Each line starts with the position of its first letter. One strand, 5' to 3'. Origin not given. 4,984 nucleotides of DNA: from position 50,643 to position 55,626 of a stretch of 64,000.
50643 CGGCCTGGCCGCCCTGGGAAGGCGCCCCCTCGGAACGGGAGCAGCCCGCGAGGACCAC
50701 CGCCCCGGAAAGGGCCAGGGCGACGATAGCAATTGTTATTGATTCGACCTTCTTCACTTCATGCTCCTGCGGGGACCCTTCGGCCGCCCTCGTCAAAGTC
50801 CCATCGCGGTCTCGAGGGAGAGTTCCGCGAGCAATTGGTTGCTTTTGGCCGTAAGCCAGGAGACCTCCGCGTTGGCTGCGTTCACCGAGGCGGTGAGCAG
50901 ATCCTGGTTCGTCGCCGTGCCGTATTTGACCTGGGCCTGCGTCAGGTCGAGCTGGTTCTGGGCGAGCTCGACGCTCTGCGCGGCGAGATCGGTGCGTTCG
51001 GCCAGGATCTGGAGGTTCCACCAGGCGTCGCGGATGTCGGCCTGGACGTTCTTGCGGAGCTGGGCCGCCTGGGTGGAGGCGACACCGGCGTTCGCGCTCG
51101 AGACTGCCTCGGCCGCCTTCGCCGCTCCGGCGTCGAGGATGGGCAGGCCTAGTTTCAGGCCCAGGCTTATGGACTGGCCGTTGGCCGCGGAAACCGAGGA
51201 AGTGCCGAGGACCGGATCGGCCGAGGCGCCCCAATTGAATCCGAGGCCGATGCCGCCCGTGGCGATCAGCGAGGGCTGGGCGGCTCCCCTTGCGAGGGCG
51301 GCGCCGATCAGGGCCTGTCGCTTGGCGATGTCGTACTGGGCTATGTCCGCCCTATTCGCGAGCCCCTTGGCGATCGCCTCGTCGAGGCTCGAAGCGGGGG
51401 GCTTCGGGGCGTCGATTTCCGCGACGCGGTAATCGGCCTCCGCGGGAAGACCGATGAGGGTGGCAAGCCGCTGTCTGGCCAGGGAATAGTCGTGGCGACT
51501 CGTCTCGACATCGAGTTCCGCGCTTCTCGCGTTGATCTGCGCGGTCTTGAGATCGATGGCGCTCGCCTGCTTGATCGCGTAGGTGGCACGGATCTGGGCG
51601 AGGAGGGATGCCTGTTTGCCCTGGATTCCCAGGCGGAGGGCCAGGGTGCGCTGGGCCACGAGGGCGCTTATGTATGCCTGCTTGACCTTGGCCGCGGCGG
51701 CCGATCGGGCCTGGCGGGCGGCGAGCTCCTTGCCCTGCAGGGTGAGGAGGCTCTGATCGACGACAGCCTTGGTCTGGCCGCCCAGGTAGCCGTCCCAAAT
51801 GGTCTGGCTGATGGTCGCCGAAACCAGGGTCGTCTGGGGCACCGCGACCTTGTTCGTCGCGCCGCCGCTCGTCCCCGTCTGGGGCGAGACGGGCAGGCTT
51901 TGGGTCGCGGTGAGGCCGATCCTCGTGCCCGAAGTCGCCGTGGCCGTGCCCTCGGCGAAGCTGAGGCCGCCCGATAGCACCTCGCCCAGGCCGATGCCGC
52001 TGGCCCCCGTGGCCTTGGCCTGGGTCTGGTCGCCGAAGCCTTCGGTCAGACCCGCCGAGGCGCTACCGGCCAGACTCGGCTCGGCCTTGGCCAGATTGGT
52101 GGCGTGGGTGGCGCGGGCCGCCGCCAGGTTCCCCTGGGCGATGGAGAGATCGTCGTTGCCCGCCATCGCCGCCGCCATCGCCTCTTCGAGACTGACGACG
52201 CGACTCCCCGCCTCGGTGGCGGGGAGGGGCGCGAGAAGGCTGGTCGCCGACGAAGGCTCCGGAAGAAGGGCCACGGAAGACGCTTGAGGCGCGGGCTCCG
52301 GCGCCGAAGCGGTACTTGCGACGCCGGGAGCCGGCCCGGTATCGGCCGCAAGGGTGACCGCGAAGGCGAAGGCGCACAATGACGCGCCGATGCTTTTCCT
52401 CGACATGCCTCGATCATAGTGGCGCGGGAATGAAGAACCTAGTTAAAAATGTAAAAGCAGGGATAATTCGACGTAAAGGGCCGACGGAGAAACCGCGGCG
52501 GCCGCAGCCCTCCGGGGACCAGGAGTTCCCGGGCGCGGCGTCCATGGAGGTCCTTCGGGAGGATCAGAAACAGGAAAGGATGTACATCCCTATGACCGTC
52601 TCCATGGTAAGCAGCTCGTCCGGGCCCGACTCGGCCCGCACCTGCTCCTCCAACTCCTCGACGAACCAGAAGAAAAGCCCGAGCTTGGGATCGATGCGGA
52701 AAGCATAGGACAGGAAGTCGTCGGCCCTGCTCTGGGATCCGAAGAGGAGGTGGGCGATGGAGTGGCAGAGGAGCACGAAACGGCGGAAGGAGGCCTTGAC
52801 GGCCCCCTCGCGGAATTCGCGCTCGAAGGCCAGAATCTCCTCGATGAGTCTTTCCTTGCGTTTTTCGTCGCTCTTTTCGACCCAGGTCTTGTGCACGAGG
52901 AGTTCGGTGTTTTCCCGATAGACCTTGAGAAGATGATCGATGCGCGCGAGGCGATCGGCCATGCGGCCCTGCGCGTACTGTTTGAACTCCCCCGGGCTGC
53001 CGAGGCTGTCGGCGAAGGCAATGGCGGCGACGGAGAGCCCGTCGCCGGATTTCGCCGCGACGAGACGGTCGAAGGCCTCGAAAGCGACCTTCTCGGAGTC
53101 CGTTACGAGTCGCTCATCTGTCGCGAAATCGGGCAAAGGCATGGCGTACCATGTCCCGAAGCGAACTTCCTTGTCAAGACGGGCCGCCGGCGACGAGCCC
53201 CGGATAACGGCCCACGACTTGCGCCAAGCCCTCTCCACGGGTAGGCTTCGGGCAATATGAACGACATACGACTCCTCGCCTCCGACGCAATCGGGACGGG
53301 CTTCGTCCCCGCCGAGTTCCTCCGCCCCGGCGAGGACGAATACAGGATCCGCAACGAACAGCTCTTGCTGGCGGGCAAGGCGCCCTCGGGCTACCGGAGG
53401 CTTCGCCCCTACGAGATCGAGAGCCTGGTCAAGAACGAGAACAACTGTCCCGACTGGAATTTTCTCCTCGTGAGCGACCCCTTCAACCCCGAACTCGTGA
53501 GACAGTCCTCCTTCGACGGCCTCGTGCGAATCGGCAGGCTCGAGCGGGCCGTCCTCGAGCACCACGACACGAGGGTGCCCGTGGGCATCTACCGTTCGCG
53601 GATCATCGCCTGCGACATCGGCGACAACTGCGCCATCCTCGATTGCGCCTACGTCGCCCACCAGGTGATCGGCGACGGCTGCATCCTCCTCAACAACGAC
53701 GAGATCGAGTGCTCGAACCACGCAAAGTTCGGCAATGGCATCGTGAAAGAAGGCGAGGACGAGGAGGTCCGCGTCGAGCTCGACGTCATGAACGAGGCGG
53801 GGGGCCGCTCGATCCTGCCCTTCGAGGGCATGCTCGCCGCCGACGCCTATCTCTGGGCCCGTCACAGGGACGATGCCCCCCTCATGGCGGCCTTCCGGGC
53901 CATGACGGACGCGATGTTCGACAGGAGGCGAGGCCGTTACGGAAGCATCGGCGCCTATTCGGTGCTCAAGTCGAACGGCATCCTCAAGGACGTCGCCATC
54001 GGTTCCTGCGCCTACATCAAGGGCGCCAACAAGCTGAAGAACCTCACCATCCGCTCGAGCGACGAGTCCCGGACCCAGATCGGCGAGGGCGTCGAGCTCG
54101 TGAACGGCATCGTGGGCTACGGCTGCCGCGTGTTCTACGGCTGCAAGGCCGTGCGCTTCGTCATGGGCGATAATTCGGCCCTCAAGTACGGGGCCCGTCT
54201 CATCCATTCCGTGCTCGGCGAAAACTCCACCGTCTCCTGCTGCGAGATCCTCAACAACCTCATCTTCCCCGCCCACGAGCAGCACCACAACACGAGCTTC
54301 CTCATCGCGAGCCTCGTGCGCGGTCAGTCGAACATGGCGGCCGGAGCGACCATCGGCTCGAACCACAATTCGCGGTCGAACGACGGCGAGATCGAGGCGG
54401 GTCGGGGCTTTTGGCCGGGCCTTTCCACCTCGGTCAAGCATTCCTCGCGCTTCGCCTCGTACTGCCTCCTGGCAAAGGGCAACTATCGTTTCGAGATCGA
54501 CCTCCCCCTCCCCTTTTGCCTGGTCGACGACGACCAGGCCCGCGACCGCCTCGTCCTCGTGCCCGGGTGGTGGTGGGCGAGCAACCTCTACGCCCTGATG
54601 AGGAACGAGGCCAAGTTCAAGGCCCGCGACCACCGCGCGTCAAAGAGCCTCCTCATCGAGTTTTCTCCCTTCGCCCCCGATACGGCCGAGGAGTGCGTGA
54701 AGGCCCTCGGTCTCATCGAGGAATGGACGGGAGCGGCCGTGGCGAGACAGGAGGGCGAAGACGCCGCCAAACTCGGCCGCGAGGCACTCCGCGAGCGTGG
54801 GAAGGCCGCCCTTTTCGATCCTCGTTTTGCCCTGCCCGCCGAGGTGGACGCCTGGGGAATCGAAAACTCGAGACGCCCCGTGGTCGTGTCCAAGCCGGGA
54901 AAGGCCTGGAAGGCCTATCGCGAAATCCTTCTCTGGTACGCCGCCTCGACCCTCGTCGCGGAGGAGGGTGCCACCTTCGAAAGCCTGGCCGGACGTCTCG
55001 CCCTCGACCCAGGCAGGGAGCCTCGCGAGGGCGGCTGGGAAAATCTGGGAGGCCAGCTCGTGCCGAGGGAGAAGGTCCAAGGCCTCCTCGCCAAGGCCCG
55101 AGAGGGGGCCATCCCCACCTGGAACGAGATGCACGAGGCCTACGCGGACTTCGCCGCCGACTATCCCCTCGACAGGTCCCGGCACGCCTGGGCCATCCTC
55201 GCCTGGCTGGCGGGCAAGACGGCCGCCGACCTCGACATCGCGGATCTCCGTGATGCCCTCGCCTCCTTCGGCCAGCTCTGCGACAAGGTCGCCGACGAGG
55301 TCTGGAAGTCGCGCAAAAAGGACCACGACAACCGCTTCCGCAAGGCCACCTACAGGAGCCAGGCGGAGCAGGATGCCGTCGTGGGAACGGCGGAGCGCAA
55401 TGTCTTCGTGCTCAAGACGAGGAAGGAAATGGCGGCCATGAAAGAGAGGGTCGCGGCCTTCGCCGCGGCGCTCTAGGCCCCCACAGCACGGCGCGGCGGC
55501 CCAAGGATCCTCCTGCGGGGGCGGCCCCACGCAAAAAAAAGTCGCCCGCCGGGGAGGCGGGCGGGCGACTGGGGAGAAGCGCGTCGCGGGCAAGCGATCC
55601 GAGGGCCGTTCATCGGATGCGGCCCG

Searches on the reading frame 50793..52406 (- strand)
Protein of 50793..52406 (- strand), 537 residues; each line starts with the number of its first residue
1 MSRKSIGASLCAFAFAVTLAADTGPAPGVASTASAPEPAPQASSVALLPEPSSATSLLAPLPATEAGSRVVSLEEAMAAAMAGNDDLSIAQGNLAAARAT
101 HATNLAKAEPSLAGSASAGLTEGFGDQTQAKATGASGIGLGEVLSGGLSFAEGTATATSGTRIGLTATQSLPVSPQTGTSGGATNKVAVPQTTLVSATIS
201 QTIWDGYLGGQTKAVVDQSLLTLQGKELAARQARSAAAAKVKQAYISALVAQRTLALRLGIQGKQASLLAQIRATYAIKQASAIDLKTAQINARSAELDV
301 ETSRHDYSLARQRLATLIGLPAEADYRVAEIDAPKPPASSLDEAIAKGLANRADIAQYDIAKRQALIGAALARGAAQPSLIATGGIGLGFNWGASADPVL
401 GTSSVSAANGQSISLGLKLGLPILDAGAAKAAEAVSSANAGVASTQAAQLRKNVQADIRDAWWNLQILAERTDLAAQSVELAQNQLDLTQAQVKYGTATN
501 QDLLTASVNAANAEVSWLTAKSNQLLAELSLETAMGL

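Call 38: search_protein_families(library=pfam, proteins=[window:50793-52406:-], max_evalue=0.00001)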
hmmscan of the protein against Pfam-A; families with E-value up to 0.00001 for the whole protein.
window:50793-52406:- (537 aa): 1 family
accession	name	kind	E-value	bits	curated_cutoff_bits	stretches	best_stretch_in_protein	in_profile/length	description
PF02321.23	OEP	-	1.2e-36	126.8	22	2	341-536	1-187/187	Outer membrane efflux protein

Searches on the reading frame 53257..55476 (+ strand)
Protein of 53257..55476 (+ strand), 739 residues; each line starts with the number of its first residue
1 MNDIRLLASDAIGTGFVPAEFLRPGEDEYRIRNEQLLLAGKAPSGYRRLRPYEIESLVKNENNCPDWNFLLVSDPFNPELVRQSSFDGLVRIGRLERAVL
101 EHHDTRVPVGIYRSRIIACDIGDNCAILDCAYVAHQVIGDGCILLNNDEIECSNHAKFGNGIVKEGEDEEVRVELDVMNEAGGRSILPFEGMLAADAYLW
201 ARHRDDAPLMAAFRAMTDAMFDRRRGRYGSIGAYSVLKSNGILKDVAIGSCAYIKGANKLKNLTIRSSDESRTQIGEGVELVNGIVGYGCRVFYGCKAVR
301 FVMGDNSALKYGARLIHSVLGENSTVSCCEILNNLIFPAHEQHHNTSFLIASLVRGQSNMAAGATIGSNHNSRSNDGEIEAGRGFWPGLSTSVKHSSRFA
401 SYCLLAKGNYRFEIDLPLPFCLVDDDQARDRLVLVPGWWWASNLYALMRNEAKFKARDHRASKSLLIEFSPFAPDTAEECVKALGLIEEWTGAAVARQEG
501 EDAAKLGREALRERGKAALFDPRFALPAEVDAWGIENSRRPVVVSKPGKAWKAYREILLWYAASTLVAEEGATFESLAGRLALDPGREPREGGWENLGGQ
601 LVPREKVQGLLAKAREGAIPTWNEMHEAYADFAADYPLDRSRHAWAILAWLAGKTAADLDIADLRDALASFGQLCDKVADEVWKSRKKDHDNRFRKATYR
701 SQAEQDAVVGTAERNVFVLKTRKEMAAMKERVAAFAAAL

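Call 38: search_protein_families(library=pfam, proteins=[window:53257-55476:+], max_evalue=0.00001)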
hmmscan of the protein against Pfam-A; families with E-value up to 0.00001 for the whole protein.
window:53257-55476:+ (739 aa): 2 families
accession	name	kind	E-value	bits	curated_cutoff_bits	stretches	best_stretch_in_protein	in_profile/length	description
PF16314.11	DUF4954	-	3.7e-50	171.3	26.2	1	46-485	1-427/433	Domain of unknown function (DUF4954)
PF20683.2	DUF6819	-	6.5e-06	26.4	23.5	0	582-728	8-160/171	Domain of unknown function (DUF6819)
